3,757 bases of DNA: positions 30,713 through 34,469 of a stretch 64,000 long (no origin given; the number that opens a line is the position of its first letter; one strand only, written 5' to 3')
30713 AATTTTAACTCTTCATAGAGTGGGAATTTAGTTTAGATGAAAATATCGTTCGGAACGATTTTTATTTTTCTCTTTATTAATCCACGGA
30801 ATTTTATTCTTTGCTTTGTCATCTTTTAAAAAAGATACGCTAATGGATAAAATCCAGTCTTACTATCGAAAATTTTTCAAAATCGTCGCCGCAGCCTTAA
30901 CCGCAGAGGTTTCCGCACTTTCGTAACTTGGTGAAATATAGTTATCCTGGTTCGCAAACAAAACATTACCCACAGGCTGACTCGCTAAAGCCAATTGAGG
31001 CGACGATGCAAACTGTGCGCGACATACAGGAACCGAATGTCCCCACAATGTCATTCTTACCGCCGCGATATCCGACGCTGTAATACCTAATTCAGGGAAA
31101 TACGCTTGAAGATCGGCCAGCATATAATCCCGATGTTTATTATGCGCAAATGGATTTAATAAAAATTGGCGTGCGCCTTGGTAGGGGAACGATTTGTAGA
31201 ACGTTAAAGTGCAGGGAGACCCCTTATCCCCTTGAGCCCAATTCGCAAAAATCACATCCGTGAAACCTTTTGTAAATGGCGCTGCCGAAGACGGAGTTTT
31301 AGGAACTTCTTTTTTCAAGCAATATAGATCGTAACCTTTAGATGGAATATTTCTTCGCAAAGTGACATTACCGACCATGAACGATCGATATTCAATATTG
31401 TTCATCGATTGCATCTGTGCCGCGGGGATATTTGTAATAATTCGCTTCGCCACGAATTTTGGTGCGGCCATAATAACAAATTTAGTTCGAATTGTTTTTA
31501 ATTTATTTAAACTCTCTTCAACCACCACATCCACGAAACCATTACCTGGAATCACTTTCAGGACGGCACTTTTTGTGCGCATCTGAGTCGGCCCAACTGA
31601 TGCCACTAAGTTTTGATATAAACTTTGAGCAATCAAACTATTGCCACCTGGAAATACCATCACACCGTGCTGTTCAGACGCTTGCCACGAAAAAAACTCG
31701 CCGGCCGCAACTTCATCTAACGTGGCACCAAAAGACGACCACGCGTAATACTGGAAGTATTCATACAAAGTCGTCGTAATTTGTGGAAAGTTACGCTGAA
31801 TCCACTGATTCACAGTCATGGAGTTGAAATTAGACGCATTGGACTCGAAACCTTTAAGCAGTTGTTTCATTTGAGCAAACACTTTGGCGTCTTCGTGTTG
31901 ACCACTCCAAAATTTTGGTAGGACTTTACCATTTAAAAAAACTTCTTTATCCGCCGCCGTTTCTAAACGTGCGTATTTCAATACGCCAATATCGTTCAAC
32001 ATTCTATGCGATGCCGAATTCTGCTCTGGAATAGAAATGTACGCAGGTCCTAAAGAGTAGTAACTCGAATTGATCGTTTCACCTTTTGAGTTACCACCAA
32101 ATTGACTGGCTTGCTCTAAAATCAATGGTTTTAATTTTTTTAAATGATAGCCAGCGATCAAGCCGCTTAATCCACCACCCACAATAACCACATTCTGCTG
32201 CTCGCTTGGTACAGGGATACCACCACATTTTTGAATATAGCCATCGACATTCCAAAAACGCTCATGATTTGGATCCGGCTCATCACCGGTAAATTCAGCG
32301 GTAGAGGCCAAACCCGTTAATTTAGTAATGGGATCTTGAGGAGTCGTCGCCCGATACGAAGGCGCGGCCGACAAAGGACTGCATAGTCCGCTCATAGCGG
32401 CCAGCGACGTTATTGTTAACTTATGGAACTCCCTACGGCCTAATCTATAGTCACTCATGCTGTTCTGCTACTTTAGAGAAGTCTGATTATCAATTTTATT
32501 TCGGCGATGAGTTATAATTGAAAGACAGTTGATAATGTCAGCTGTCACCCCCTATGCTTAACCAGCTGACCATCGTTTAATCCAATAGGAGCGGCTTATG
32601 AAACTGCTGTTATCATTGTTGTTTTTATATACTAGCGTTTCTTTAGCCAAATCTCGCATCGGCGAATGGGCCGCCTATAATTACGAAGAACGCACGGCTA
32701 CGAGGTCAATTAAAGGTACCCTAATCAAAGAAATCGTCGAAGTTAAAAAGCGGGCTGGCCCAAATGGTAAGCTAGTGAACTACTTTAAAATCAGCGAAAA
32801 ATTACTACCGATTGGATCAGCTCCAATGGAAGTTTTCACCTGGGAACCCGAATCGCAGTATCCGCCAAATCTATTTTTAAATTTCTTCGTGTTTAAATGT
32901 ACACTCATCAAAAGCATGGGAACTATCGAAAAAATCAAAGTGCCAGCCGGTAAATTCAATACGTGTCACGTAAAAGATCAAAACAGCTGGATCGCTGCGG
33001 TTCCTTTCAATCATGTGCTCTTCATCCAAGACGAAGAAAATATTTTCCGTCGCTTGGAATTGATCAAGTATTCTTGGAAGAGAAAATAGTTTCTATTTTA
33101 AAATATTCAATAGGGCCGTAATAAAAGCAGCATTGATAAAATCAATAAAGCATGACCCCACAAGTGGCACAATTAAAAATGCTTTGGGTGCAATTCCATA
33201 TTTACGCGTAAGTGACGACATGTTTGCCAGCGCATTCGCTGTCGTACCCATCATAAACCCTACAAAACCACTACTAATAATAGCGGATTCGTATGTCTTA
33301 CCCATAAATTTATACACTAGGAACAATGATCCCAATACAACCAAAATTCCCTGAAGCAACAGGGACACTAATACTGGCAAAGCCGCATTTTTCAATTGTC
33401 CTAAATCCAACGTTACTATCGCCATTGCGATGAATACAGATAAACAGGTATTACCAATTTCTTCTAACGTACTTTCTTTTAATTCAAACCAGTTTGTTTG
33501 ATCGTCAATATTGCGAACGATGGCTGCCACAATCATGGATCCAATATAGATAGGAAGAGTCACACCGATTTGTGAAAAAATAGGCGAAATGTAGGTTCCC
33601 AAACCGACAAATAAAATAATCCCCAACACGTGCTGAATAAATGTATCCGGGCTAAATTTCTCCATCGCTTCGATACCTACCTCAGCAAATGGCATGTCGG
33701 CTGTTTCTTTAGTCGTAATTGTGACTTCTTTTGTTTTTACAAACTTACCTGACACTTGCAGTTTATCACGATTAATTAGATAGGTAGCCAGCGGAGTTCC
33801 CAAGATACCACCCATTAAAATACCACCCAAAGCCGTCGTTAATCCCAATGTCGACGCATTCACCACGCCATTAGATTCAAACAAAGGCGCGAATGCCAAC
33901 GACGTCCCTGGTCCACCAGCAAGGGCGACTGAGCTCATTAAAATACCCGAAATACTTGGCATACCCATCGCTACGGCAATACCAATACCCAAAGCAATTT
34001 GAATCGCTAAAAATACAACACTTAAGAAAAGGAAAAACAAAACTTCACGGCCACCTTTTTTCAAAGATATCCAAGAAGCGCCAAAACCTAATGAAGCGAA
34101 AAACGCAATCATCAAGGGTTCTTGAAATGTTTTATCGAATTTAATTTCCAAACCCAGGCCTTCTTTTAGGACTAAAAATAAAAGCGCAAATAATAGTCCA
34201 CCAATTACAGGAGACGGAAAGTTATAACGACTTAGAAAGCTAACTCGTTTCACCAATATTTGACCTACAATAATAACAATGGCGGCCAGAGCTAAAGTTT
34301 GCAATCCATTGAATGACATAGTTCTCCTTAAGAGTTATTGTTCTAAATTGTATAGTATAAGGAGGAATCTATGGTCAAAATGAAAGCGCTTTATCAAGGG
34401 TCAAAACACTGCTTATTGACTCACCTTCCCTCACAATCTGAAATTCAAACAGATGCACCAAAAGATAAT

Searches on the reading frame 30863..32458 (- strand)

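Call 55: search_protein_families(library=pfam, proteins=[window:30863-32458:-], max_evalue=0.00001)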
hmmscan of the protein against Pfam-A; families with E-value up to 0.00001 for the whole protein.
window:30863-32458:- (531 aa): 2 families
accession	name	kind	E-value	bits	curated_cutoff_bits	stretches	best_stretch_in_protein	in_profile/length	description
PF01593.30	Amino_oxidase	-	2.4e-11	44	19.8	1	97-527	1-443/443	Flavin containing amine oxidoreductase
PF13450.12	NAD_binding_8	-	2.8e-09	37.5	21.9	1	92-156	1-67/68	NAD(P)-binding Rossmann-like domain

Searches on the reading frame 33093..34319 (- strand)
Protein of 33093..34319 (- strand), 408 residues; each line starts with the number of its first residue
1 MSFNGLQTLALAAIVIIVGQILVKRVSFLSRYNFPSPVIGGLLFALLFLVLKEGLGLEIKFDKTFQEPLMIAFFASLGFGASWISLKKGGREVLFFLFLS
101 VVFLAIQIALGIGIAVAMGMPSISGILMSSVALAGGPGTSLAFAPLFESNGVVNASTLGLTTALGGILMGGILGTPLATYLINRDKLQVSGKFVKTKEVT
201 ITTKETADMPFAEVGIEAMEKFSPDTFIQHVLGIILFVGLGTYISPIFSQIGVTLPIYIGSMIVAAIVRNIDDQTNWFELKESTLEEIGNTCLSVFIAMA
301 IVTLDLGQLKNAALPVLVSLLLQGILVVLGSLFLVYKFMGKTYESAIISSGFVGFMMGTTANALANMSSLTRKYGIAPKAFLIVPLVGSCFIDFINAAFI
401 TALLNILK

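Call 55: search_protein_families(library=pfam, proteins=[window:33093-34319:-], max_evalue=0.00001)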
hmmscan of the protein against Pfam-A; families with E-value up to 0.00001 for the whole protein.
window:33093-34319:- (408 aa): 1 family
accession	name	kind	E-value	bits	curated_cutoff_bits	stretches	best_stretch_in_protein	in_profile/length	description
PF03616.19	Glt_symporter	-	1e-91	307.9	26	1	2-375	2-367/368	Sodium/glutamate symporter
